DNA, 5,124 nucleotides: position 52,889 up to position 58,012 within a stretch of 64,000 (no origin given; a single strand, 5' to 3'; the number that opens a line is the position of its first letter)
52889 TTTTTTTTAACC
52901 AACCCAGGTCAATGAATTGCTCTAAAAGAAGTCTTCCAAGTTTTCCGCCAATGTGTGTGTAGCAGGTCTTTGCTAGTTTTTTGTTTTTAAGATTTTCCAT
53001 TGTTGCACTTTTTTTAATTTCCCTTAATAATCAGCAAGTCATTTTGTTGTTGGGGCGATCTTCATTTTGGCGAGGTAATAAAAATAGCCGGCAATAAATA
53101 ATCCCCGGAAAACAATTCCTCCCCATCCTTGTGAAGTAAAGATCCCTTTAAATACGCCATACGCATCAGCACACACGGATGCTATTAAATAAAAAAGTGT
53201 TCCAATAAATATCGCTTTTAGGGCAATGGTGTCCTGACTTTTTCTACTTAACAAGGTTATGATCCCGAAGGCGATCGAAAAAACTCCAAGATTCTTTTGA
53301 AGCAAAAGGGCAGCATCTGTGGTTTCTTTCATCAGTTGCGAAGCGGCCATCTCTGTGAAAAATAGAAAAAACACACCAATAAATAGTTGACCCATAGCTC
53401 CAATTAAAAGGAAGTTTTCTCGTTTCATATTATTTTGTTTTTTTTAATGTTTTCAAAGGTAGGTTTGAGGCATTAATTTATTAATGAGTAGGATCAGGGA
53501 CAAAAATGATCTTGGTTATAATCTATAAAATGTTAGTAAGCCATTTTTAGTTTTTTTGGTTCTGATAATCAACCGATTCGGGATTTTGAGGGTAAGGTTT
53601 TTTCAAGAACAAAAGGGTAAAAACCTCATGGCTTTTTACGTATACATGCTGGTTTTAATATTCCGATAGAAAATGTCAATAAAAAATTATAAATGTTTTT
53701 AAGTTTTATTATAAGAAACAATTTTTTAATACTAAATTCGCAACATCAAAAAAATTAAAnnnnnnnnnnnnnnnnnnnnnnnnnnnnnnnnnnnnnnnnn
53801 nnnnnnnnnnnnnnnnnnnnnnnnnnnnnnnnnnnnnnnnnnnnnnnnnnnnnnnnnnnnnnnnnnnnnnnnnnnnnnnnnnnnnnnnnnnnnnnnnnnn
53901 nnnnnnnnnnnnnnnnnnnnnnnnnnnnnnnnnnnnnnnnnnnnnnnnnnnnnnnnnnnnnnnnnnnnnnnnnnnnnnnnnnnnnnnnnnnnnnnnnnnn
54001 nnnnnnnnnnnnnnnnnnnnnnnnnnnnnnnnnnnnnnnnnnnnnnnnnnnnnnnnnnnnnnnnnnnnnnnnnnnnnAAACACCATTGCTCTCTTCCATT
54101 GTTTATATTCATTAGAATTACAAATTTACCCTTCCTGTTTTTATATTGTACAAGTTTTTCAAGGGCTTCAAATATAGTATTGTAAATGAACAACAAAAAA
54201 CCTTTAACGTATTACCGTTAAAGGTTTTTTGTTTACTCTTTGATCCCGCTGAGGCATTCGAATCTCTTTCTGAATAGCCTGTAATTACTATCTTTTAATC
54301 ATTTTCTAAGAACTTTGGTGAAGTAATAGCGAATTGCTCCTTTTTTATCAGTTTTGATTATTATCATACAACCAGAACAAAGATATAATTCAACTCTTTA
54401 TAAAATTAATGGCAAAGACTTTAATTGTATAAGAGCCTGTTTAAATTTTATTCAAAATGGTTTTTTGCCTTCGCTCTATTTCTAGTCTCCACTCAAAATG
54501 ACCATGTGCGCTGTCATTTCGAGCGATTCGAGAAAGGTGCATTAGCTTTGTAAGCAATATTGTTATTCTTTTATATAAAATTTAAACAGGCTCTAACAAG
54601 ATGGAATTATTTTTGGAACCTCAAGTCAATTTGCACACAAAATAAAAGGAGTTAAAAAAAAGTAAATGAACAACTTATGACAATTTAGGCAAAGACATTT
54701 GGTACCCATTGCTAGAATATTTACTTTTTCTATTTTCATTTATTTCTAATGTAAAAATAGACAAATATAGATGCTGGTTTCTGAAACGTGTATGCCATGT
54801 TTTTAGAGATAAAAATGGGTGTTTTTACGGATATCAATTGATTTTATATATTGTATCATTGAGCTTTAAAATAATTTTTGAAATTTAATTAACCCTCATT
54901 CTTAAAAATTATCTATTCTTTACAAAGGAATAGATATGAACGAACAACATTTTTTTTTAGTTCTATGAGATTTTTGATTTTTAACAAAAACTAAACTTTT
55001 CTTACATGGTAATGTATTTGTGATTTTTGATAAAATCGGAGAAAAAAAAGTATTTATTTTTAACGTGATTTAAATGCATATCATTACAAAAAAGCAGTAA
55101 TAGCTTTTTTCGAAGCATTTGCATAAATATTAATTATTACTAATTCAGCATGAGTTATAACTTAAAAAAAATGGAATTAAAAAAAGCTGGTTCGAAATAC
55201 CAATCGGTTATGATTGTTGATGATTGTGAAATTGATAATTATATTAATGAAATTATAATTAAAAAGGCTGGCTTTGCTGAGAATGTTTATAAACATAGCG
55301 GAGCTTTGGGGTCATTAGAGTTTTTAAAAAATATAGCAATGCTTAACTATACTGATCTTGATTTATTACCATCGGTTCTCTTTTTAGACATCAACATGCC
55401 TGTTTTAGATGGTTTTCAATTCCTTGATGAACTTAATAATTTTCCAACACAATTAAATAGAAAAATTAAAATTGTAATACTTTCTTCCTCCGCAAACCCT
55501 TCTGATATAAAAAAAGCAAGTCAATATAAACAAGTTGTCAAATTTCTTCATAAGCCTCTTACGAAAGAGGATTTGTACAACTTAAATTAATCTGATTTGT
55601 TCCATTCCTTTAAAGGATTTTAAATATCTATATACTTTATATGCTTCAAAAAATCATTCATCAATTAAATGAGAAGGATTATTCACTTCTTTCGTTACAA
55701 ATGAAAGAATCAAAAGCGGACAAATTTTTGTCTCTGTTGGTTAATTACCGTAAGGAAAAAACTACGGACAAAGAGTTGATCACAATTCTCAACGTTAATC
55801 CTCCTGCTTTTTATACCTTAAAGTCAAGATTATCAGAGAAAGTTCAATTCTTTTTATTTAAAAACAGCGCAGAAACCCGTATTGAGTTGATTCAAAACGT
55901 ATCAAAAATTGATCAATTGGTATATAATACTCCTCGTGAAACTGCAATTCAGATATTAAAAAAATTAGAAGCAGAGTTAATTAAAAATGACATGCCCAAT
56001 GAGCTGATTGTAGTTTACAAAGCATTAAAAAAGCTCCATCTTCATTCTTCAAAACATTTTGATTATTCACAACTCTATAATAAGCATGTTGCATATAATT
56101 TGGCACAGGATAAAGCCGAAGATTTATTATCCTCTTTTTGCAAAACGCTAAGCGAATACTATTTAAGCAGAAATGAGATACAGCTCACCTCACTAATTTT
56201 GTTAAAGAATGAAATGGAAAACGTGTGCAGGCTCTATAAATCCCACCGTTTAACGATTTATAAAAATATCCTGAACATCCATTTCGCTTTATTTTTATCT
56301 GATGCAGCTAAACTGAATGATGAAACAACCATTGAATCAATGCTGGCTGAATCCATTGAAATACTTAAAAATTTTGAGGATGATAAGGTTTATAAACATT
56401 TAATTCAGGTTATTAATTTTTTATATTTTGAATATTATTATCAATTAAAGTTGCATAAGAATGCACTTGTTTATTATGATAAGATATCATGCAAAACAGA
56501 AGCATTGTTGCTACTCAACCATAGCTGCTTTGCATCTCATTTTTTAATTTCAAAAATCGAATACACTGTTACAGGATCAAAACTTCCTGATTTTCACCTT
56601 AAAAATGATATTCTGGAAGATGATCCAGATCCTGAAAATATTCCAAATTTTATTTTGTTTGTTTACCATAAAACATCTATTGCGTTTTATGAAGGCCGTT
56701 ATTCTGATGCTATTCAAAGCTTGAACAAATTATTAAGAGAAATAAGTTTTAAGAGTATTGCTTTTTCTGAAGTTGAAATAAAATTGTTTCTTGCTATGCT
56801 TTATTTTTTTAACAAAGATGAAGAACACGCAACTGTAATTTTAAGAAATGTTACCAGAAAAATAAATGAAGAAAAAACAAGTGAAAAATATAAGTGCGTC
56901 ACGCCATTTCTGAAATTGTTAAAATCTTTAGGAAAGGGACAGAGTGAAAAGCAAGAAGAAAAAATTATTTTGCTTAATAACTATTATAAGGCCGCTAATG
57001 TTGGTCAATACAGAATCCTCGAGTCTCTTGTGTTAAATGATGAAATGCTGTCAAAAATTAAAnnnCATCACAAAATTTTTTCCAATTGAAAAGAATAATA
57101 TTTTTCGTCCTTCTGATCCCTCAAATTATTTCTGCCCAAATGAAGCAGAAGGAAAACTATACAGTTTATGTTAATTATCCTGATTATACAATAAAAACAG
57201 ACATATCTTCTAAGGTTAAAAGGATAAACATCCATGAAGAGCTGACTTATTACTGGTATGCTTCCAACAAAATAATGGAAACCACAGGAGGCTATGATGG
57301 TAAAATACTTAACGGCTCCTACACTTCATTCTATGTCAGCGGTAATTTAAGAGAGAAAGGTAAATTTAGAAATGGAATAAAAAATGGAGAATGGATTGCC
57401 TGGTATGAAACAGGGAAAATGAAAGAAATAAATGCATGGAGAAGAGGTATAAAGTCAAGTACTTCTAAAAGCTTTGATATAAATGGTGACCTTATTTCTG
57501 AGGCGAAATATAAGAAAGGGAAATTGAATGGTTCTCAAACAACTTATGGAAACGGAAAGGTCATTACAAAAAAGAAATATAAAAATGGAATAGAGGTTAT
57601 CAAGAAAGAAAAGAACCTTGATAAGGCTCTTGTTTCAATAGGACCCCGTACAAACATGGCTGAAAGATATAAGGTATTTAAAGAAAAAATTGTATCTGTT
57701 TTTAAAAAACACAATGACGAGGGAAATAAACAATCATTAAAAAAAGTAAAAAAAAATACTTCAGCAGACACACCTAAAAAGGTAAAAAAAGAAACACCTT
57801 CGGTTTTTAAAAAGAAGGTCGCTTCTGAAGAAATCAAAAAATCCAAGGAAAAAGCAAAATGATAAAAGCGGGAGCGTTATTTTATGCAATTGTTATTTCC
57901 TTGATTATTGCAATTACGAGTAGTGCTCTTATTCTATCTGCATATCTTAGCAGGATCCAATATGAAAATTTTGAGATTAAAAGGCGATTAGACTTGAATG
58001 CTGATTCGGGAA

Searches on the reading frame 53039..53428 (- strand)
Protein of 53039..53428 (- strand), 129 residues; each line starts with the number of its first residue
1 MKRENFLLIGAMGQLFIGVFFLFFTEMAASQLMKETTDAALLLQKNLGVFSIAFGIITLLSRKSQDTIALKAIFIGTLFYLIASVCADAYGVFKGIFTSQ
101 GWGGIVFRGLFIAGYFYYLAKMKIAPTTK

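Call 48: search_protein_families(library=pfam, proteins=[window:53039-53428:-], max_evalue=0.01)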
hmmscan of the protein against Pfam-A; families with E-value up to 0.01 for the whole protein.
window:53039-53428:- (129 aa): 1 family
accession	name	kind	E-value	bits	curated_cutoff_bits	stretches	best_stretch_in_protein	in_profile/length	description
PF20589.3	DUF6790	-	0.0054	17.1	27.1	1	7-87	40-115/158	Family of unknown function (DUF6790)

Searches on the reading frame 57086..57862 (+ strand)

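Call 48: search_protein_families(library=pfam, proteins=[window:57086-57862:+], max_evalue=0.01)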
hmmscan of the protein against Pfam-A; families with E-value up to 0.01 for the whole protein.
window:57086-57862:+ (258 aa): 1 family
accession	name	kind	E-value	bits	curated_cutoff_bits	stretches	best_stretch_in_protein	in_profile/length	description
PF07661.19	MORN_2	-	0.00028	21.2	29.6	0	99-114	1-16/22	MORN repeat variant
